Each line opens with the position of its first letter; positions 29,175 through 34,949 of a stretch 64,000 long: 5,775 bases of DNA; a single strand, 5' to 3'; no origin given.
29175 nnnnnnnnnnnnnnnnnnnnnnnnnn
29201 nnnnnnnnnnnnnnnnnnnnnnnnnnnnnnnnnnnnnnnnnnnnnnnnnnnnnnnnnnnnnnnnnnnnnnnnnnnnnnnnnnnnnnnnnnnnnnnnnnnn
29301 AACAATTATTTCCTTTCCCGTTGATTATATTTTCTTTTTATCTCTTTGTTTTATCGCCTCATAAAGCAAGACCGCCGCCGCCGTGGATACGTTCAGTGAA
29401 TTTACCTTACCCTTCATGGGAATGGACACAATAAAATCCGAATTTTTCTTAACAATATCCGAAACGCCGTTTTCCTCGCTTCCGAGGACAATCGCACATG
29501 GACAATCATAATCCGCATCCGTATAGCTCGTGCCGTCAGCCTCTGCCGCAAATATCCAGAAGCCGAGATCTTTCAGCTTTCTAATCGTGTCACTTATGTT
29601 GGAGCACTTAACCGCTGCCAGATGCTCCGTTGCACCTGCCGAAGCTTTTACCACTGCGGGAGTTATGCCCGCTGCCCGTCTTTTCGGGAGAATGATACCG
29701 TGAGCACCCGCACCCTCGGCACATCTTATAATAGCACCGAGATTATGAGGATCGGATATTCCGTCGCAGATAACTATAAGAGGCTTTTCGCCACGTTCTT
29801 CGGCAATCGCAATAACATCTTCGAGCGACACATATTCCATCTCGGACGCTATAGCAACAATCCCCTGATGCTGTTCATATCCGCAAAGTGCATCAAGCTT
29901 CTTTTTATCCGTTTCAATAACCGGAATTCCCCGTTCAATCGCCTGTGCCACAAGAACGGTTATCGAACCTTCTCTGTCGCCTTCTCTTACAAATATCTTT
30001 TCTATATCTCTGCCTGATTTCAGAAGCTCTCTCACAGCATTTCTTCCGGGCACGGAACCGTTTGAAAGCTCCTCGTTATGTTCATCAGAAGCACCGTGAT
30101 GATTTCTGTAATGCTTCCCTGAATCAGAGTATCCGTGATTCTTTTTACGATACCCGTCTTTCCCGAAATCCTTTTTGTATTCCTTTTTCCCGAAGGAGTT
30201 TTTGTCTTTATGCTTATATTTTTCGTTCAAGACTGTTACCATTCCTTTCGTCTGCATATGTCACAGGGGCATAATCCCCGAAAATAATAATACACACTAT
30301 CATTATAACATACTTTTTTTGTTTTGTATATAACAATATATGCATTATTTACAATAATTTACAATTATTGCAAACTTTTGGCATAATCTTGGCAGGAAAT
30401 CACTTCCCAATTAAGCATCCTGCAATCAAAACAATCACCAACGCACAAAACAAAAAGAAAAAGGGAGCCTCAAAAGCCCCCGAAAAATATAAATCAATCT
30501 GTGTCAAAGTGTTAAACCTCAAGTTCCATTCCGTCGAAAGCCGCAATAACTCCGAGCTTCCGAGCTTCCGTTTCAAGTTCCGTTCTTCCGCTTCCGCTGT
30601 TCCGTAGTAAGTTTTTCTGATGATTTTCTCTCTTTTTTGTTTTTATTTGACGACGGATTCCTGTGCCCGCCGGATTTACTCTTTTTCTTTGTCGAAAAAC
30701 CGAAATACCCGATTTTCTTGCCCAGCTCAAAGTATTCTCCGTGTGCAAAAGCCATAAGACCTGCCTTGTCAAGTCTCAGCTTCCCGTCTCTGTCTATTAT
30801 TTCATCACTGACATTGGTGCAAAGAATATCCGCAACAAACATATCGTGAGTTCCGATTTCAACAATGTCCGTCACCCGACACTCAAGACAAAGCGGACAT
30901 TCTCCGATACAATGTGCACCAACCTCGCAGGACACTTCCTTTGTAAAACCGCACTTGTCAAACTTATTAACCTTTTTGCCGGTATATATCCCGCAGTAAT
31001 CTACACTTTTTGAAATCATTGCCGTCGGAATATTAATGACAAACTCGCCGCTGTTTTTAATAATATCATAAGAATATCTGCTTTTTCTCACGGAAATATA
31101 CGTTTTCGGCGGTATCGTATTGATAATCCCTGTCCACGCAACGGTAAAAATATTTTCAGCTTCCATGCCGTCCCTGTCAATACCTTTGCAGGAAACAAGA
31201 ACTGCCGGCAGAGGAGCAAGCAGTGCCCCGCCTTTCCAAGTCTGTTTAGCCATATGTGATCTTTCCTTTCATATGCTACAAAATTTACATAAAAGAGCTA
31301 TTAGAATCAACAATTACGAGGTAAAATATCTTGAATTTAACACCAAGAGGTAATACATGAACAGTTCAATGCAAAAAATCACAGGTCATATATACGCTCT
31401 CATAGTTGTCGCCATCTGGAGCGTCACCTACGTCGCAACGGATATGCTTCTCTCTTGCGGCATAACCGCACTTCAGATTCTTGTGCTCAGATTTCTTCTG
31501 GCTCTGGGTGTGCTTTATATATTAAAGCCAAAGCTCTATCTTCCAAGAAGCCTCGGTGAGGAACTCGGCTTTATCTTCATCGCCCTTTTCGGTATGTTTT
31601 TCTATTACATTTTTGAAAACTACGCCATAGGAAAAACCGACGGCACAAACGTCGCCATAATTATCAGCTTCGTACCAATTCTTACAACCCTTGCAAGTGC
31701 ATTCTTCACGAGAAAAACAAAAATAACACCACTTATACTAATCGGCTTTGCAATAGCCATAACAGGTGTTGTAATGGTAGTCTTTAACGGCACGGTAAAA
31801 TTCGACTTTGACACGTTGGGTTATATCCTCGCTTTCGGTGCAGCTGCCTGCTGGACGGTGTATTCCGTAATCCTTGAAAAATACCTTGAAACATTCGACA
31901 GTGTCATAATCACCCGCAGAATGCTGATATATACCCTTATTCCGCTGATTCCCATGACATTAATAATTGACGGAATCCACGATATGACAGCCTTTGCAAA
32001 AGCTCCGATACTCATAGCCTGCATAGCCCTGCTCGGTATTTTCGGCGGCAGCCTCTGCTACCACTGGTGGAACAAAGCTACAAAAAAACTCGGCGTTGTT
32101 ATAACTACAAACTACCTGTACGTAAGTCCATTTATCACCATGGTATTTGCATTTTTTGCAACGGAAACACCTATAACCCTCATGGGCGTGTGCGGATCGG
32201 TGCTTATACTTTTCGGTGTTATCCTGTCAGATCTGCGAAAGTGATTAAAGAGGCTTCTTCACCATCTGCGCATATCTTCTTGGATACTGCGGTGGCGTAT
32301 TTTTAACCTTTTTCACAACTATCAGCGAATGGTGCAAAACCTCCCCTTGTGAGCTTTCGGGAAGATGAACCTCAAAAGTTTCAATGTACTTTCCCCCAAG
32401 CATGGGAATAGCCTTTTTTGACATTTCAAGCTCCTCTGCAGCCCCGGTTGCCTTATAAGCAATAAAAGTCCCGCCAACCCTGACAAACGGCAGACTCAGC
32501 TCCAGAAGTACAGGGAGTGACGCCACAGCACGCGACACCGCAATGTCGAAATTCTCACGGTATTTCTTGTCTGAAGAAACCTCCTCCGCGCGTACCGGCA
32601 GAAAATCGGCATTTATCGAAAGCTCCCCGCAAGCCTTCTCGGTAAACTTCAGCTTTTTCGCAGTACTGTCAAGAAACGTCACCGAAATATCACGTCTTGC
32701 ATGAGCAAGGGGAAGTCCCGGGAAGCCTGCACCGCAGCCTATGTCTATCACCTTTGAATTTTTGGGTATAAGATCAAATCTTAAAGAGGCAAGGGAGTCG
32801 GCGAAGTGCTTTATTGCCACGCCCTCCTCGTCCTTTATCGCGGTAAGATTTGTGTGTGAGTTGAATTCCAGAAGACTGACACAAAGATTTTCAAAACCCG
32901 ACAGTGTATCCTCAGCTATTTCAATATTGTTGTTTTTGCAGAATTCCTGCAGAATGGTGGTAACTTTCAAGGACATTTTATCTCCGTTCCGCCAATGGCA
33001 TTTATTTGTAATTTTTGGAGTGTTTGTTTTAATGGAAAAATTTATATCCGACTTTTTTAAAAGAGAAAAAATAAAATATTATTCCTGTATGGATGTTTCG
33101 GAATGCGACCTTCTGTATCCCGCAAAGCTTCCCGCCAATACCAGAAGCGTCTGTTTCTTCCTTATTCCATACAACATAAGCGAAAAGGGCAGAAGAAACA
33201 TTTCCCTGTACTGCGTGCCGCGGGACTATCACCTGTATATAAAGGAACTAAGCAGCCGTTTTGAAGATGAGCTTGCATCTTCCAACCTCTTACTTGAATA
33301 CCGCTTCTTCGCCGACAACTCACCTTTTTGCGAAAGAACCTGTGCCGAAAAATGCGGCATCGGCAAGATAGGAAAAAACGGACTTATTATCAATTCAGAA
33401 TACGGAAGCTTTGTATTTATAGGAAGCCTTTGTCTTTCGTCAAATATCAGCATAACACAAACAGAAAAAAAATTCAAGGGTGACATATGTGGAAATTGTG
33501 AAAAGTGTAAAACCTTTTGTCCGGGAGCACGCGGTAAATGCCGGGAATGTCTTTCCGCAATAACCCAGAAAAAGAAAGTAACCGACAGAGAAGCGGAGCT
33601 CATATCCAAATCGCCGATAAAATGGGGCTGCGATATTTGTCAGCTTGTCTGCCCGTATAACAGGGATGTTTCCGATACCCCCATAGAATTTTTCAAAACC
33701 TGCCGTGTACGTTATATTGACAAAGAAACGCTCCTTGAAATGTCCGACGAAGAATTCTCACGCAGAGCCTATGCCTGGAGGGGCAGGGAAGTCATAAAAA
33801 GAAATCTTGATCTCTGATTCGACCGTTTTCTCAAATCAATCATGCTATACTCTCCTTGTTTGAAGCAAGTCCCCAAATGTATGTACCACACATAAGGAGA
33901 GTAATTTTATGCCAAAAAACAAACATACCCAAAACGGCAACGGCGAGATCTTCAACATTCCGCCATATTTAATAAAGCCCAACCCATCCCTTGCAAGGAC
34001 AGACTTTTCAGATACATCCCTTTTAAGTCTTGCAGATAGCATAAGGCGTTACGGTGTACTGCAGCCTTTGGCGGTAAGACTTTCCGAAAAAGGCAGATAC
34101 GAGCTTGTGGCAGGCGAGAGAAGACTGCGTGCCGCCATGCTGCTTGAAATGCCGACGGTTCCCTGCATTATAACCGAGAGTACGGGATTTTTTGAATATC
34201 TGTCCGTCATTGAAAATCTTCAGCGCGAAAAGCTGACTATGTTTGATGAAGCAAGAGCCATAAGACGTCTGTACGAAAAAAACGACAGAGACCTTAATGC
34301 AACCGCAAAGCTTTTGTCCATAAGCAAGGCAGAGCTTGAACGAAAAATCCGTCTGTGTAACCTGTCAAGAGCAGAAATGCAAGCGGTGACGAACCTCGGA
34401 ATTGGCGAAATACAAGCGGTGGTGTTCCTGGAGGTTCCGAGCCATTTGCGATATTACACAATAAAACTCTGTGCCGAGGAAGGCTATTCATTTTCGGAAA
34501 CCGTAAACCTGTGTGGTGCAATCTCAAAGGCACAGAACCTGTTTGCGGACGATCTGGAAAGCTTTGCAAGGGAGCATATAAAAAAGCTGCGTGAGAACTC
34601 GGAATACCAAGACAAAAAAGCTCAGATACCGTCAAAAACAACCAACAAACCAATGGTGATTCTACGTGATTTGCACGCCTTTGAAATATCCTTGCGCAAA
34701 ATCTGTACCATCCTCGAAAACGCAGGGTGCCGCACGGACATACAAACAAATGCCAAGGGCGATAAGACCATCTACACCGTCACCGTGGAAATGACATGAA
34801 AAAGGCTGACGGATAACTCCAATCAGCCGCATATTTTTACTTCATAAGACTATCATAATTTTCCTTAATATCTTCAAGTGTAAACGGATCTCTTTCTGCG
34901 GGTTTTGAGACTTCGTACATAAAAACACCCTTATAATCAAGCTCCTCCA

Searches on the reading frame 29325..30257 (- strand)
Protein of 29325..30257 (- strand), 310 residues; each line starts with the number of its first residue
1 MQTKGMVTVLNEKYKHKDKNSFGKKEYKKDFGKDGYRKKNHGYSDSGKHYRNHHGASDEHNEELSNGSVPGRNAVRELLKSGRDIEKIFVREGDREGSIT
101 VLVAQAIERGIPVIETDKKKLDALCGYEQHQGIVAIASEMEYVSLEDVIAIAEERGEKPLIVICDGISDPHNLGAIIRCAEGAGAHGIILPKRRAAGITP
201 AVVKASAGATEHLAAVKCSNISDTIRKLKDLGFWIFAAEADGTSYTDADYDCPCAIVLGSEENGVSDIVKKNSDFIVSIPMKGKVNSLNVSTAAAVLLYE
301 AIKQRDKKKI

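Call 85: search_protein_families(library=pfam, proteins=[window:29325-30257:-], max_evalue=0.00001)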
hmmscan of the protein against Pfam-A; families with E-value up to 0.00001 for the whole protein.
window:29325-30257:- (310 aa): 2 families
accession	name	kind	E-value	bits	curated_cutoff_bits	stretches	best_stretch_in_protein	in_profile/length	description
PF00588.24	SpoU_methylase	-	8.6e-44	149.5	29.7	1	160-299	2-142/142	SpoU rRNA Methylase family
PF08032.17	SpoU_sub_bind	-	1.8e-20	73.5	22.8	1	69-142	2-75/76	RNA 2'-O ribose methyltransferase substrate binding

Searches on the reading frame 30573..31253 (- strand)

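Call 85: search_protein_families(library=pfam, proteins=[window:30573-31253:-], max_evalue=0.00001)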
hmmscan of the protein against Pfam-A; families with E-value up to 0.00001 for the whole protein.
window:30573-31253:- (226 aa): 1 family
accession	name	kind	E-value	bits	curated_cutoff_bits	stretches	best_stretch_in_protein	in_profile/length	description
PF01613.24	Flavin_Reduct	-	1.1e-21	78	27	1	15-152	6-137/153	Flavin reductase like domain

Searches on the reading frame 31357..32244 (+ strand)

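Call 85: search_protein_families(library=pfam, proteins=[window:31357-32244:+], max_evalue=0.00001)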
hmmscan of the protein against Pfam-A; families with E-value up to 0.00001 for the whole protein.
window:31357-32244:+ (295 aa): 1 family
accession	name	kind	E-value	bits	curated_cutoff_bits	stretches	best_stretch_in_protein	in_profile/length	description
PF00892.27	EamA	-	1.3e-34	119.8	28.2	2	9-142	2-134/135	EamA-like transporter family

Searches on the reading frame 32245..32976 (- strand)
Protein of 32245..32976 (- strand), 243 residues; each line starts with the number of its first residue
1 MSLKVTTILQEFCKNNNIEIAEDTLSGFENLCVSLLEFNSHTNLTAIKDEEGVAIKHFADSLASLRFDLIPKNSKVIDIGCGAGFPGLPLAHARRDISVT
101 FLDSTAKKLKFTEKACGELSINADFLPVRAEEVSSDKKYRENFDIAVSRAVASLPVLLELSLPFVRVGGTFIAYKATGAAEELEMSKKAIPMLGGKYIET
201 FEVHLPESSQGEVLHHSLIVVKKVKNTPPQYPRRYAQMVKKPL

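Call 85: search_protein_families(library=pfam, proteins=[window:32245-32976:-], max_evalue=0.00001)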
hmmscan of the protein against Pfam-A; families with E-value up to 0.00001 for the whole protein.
window:32245-32976:- (243 aa): 4 families
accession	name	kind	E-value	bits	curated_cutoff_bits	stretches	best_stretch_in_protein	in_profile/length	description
PF02527.21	GidB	-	9.3e-38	129.8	27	1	28-199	5-172/184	rRNA small subunit methyltransferase G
PF13847.12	Methyltransf_31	-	5.3e-08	33.1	27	1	72-152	3-84/145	Methyltransferase domain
PF05175.20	MTS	-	6.1e-07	29.7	23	1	65-147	22-103/170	Methyltransferase small domain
PF13649.12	Methyltransf_25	-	7.6e-06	27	27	0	76-149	1-71/97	Methyltransferase domain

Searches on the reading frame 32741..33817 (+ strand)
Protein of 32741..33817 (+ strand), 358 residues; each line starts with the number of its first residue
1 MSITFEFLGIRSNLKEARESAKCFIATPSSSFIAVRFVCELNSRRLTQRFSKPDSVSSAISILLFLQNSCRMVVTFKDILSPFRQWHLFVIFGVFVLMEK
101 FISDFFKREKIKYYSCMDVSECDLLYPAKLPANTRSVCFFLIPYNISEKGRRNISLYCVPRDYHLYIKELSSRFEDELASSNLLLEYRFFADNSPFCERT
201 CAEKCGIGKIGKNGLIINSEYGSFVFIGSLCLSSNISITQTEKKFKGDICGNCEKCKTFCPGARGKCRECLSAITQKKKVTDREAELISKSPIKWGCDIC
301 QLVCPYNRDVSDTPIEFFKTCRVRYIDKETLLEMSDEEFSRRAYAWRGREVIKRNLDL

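Call 85: search_protein_families(library=pfam, proteins=[window:32741-33817:+], max_evalue=0.00001)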
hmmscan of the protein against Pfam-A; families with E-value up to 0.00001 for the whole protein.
window:32741-33817:+ (358 aa): 1 family
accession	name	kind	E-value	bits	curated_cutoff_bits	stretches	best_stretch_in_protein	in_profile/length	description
PF08331.15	QueG_DUF1730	-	8.1e-06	26.1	25.1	0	126-192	3-76/77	Epoxyqueuosine reductase QueG, DUF1730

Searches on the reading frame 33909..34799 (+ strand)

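Call 9: search_protein_families(library=pfam, proteins=[window:33909-34799:+], max_evalue=0.001)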
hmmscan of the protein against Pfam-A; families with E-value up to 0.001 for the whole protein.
window:33909-34799:+ (296 aa): 2 families
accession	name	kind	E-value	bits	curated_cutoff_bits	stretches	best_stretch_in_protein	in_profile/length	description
PF02195.25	ParB_N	-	6.1e-21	74.7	26.3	1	14-105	3-95/95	ParB N-terminal domain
PF17762.8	HTH_ParB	-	3.8e-07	30.6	22.6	1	107-201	1-96/102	ParB HTH domain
